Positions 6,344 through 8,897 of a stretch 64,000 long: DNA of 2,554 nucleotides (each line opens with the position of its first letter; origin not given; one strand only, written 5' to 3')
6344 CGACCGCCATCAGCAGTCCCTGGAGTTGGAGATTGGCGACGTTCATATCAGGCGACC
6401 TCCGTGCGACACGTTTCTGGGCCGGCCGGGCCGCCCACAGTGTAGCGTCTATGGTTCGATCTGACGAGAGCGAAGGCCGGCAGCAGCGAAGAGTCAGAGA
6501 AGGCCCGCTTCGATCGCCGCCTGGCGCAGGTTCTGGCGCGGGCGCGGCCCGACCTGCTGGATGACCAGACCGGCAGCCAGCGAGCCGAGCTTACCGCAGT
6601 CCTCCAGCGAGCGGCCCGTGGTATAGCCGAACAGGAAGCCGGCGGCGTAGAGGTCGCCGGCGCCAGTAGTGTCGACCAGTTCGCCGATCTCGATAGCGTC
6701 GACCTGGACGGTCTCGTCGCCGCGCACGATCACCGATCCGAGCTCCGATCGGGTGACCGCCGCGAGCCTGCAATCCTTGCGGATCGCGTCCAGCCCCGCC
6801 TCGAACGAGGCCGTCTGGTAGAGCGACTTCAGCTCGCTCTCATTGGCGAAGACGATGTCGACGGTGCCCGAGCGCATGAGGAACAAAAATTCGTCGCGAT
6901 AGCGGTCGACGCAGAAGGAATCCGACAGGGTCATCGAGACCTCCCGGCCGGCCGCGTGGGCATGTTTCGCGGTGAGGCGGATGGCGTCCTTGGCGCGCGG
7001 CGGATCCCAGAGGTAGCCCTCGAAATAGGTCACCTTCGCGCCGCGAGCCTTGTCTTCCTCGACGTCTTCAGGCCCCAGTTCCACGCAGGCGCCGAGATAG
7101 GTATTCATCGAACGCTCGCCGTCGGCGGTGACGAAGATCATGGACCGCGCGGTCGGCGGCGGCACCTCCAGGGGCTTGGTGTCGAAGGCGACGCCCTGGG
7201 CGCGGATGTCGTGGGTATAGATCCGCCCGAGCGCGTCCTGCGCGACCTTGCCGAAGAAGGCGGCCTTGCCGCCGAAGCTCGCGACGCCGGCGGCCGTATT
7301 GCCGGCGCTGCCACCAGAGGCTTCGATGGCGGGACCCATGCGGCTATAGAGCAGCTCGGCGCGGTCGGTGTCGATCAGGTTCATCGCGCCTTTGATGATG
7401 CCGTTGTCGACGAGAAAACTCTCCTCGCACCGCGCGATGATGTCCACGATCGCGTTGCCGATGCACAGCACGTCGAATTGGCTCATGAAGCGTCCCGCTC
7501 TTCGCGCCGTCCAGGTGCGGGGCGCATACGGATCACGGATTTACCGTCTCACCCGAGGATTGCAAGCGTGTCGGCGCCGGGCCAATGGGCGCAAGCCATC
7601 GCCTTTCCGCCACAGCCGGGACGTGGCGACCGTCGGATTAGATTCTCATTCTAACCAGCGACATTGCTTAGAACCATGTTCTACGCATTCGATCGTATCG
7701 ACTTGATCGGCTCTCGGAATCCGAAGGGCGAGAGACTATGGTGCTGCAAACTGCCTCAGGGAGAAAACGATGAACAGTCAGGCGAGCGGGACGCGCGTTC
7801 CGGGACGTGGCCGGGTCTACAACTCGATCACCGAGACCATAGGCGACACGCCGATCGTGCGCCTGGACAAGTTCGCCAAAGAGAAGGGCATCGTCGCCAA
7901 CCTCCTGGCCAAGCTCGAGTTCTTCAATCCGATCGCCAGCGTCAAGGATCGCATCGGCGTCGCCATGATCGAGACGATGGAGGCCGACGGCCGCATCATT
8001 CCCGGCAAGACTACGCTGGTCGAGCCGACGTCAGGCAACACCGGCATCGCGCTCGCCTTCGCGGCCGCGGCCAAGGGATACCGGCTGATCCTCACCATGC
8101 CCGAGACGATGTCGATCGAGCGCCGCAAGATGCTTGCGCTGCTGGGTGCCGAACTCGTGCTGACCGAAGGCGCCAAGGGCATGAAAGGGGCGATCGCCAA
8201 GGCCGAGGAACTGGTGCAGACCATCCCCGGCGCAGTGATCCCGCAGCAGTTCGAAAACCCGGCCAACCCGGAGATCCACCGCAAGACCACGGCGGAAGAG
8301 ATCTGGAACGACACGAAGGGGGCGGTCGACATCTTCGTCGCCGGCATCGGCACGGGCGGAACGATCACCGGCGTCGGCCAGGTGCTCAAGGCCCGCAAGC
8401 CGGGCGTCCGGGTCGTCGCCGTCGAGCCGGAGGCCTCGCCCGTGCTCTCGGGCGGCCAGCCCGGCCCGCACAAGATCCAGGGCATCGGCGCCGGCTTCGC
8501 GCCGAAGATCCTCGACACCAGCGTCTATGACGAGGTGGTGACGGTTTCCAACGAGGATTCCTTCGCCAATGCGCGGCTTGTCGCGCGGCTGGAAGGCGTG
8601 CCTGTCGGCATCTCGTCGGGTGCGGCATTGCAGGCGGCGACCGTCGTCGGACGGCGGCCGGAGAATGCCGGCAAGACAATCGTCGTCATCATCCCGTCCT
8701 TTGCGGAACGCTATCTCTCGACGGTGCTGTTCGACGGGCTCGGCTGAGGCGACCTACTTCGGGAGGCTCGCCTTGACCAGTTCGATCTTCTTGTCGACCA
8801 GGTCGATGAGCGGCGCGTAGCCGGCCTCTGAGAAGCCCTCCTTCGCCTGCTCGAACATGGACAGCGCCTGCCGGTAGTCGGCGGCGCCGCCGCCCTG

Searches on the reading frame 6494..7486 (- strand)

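Call 17: search_protein_families(library=pfam, proteins=[window:6494-7486:-], max_evalue=0.001)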
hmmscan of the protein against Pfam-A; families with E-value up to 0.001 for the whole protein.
window:6494-7486:- (330 aa): 1 family
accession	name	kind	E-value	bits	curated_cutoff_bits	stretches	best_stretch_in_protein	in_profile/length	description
PF00294.29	PfkB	-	4.4e-42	144.9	25.8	1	57-315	35-296/302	pfkB family carbohydrate kinase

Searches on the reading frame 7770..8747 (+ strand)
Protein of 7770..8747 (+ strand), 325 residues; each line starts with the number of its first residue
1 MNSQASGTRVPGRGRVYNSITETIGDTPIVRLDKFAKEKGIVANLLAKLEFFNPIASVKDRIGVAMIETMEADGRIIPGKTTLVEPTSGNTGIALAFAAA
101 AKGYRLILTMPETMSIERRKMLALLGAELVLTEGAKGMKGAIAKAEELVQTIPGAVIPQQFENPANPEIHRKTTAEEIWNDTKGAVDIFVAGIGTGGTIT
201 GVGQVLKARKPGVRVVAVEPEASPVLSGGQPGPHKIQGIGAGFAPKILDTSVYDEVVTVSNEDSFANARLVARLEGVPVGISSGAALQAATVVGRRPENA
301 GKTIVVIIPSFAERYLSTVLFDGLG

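Call 17: search_protein_families(library=pfam, proteins=[window:7770-8747:+], max_evalue=0.001)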
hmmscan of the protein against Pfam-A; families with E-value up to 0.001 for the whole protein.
window:7770-8747:+ (325 aa): 1 family
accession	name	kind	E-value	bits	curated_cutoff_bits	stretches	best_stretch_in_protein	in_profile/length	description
PF00291.31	PALP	-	5.4e-74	249.6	35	1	20-309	1-294/295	Pyridoxal-phosphate dependent enzyme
